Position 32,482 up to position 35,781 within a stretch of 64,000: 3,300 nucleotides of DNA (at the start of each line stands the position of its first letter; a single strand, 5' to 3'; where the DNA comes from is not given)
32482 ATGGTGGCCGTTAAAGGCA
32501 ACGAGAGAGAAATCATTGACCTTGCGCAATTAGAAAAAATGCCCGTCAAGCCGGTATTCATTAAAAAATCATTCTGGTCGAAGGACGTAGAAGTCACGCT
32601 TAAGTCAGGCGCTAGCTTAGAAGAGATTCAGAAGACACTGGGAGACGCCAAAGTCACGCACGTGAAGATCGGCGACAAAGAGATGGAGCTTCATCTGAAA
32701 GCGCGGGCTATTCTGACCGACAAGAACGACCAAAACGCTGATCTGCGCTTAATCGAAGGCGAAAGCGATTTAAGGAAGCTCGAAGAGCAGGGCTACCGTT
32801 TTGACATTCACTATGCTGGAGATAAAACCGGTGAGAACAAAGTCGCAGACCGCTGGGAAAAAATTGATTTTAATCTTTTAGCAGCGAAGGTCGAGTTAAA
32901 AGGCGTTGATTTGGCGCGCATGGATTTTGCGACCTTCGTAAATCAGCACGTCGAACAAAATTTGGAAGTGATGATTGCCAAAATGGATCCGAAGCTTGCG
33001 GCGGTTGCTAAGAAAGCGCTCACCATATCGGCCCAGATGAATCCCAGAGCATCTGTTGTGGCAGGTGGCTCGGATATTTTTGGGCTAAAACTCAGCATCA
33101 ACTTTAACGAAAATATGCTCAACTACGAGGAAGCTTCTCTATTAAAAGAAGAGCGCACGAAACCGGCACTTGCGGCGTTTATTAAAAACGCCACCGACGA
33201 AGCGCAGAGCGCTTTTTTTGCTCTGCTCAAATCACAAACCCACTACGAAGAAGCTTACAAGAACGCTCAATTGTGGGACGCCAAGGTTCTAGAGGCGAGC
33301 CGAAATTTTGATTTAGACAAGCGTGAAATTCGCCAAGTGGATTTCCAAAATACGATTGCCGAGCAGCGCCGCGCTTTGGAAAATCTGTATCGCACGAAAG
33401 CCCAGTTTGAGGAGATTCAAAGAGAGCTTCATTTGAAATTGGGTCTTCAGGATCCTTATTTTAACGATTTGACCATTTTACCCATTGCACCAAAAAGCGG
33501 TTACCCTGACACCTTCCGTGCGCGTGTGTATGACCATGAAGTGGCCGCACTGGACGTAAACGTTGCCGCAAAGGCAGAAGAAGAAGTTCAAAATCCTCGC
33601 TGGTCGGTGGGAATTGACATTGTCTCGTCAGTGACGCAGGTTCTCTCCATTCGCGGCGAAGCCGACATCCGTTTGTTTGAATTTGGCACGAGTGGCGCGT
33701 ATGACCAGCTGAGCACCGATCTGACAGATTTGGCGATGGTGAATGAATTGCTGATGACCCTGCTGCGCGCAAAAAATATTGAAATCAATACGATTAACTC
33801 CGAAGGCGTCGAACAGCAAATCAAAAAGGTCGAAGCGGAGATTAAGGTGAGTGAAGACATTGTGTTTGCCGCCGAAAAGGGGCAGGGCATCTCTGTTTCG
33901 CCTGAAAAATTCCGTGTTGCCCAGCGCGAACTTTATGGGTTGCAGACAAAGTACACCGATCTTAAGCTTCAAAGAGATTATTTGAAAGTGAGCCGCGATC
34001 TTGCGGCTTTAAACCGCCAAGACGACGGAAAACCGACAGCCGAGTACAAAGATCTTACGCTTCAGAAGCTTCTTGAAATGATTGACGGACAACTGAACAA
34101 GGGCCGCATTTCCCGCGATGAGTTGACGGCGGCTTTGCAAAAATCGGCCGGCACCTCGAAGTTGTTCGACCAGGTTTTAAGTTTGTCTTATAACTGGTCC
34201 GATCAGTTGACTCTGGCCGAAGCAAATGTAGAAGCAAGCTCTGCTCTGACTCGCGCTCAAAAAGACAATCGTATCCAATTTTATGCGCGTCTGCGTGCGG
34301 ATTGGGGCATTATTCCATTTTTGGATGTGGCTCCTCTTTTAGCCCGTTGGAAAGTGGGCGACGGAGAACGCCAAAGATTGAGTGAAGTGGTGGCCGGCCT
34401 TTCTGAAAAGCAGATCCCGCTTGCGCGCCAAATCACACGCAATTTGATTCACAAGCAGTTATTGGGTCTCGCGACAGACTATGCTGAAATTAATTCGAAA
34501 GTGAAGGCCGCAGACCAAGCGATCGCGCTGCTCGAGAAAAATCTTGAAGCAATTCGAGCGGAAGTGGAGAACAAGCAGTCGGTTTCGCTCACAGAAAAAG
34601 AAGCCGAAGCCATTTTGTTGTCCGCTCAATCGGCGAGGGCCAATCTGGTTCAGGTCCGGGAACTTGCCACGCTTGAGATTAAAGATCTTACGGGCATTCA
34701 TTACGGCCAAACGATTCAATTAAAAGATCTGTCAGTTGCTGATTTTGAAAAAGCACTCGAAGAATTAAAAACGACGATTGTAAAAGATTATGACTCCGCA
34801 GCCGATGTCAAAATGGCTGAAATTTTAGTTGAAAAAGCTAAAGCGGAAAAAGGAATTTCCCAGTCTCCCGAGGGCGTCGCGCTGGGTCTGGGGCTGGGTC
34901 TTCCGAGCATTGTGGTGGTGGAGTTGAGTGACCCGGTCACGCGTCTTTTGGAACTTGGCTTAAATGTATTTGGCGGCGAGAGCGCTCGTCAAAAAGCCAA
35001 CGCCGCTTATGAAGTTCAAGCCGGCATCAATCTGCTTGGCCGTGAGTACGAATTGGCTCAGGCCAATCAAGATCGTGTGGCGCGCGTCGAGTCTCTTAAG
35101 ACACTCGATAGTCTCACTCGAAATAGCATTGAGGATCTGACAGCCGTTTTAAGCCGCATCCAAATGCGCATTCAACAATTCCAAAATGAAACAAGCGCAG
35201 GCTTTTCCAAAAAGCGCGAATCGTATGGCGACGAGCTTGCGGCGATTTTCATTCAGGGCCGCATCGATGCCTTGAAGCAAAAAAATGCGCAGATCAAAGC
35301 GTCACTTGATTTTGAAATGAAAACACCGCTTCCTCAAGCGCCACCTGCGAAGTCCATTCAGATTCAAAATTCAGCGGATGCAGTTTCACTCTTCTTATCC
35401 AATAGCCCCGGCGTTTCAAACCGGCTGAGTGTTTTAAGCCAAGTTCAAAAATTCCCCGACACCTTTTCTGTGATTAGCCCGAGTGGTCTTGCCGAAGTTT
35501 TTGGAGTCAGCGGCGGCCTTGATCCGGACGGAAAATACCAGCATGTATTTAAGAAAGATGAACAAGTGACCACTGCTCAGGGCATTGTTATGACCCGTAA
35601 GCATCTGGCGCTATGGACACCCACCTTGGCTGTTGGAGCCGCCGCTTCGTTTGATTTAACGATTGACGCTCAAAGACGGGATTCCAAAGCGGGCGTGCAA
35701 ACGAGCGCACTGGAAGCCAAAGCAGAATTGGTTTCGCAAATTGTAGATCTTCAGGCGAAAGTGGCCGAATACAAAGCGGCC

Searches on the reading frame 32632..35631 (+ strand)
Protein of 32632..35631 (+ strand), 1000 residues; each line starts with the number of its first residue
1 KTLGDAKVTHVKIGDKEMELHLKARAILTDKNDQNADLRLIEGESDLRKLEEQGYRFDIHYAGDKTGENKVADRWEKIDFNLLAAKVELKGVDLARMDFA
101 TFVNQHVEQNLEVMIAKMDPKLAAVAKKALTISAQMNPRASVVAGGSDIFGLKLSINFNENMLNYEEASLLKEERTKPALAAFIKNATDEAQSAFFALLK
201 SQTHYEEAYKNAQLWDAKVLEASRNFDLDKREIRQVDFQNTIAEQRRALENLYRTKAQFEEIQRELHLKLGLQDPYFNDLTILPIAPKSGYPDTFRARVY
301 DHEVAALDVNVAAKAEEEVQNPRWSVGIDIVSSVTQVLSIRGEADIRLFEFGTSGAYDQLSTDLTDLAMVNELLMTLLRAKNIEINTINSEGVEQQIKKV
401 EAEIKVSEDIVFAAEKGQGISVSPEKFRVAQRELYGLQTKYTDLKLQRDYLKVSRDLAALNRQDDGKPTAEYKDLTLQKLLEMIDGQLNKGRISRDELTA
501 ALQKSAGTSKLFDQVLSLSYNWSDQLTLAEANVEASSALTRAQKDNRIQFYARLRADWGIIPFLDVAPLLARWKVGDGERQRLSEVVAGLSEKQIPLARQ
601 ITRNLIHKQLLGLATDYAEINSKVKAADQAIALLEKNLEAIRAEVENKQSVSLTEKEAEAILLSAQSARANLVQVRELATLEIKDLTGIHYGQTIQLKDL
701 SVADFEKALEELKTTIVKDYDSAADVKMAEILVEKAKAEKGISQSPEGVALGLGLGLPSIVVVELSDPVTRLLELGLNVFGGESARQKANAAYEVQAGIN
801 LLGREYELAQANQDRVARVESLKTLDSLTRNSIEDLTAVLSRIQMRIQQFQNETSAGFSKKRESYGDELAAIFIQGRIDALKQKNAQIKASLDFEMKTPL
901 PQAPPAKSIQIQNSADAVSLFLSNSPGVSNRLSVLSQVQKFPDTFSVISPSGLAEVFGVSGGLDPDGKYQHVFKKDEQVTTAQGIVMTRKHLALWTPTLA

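Call 27: search_protein_families(library=pfam, proteins=[window:32632-35631:+], max_evalue=0.05)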
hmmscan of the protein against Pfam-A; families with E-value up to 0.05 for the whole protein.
window:32632-35631:+ (1000 aa): 1 family
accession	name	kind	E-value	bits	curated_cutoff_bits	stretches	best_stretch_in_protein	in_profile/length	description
PF02346.21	Vac_Fusion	-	0.02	14.9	24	0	606-643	5-42/56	Chordopoxvirus multifunctional envelope protein A27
